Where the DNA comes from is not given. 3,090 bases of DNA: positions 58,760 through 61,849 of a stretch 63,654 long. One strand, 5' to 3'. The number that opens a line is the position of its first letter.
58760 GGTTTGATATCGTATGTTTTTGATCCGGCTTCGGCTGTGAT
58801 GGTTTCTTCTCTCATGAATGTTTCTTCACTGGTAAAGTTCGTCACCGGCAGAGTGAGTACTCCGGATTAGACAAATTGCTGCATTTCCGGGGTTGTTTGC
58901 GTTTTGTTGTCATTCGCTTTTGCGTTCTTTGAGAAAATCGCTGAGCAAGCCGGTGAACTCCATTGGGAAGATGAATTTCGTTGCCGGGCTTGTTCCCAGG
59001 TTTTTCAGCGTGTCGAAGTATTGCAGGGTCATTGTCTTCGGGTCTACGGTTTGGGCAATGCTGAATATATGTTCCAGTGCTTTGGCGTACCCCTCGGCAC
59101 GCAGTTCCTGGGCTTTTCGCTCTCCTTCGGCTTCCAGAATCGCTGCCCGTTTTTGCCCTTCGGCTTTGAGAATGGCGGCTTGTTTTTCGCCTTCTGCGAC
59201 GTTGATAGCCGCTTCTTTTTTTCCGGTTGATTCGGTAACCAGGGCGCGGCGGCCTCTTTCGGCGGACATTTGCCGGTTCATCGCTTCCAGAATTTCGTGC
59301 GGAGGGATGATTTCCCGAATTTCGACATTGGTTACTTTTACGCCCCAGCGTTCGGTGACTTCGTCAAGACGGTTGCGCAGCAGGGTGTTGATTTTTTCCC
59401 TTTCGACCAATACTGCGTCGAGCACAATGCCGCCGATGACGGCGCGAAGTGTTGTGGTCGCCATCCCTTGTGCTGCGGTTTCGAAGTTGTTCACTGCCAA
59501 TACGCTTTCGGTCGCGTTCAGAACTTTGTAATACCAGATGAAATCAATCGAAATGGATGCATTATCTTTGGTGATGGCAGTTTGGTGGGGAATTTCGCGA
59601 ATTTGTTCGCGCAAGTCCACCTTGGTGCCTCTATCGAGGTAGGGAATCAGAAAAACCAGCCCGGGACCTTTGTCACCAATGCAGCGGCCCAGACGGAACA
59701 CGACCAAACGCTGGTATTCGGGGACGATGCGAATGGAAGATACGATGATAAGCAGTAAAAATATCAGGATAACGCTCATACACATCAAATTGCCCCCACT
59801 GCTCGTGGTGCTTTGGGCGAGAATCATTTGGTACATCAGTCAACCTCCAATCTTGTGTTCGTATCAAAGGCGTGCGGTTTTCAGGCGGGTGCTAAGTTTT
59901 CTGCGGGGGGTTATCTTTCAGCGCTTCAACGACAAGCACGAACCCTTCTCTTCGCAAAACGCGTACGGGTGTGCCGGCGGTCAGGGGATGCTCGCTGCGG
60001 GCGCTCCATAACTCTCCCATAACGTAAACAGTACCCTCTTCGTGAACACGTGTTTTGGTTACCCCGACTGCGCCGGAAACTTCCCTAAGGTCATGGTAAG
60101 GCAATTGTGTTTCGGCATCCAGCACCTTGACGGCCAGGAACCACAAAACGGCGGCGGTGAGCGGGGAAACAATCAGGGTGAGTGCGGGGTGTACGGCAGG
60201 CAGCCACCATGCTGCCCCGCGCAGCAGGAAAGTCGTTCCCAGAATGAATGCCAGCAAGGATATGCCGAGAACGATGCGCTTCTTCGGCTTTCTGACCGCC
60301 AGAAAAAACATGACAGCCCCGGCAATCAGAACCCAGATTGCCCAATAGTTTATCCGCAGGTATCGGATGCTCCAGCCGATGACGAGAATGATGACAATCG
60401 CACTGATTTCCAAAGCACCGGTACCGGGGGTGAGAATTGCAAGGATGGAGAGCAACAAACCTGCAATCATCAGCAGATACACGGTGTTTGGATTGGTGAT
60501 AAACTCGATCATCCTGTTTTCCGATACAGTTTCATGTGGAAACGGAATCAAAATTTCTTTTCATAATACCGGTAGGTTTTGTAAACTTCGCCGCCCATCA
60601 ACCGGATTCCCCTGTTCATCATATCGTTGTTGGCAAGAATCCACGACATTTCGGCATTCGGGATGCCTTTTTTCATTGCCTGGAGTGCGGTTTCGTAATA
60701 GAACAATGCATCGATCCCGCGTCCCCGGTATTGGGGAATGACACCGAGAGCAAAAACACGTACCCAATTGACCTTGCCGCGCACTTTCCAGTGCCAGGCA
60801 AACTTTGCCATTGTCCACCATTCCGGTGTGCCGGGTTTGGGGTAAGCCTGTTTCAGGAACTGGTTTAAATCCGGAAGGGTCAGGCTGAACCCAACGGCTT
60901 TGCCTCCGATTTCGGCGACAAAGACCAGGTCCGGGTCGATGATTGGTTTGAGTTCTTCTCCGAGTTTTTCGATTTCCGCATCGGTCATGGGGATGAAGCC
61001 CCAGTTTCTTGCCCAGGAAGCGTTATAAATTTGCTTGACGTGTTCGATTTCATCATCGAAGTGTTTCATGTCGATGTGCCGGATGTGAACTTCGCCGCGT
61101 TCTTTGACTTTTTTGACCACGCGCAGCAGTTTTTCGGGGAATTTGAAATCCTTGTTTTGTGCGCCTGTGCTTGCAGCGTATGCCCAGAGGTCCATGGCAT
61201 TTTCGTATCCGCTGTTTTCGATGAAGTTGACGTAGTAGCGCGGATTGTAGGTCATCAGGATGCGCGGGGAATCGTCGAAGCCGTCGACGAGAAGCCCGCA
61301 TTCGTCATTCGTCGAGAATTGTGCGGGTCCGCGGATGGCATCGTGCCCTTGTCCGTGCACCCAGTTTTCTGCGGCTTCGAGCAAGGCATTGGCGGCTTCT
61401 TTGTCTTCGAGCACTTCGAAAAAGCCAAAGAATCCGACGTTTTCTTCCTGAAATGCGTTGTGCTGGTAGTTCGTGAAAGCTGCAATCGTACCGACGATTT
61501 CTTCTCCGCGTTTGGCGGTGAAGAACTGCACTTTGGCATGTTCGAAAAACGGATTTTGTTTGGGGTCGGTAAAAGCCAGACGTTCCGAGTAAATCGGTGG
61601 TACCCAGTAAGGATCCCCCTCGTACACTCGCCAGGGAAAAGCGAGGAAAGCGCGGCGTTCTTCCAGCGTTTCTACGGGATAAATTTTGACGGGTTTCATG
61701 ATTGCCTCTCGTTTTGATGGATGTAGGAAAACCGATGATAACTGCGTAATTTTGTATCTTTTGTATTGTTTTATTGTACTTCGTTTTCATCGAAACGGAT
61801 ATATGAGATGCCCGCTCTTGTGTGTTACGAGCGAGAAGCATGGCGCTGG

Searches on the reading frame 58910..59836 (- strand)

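Call 58: search_protein_families(library=pfam, proteins=[window:58910-59836:-], max_evalue=0.00001)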
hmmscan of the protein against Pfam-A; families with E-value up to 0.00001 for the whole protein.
window:58910-59836:- (308 aa): 1 family
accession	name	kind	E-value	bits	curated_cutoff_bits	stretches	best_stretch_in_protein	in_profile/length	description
PF01145.31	Band_7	-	8e-35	120.9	23.6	1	37-218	2-176/176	SPFH domain / Band 7 family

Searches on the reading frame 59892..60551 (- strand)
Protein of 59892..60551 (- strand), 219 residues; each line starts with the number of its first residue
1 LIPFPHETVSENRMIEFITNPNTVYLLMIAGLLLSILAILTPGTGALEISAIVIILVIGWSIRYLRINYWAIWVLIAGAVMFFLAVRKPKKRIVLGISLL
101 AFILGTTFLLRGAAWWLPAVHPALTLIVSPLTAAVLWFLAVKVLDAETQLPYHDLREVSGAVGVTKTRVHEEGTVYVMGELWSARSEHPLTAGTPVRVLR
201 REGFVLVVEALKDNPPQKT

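Call 58: search_protein_families(library=pfam, proteins=[window:59892-60551:-], max_evalue=0.00001)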
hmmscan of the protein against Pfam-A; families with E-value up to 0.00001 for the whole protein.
window:59892-60551:- (219 aa): 2 families
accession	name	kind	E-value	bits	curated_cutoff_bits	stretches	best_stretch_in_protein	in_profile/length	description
PF01957.25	NfeD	-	8.9e-14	51.9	29.1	1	160-209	6-56/57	NfeD-like C-terminal, partner-binding domain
PF24961.1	NfeD_membrane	-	9.1e-11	42.3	26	1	23-140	2-117/119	NfeD integral membrane domain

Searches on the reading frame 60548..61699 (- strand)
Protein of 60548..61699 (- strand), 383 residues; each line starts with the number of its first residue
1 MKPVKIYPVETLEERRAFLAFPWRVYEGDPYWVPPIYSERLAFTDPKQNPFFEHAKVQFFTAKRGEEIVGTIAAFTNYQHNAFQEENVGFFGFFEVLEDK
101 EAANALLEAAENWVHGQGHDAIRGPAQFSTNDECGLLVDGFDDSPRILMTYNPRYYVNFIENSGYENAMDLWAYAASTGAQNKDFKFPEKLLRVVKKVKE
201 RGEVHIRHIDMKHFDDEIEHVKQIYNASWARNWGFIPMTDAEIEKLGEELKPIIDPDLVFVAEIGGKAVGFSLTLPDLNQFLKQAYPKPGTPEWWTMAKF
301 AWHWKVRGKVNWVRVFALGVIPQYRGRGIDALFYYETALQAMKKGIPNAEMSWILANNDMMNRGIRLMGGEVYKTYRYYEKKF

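Call 58: search_protein_families(library=pfam, proteins=[window:60548-61699:-], max_evalue=0.00001)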
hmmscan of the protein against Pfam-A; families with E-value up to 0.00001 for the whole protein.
window:60548-61699:- (383 aa): 1 family
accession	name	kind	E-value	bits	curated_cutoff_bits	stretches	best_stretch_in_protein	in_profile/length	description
PF00583.31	Acetyltransf_1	-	8.4e-08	32.9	20.7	0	48-118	24-92/116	Acetyltransferase (GNAT) family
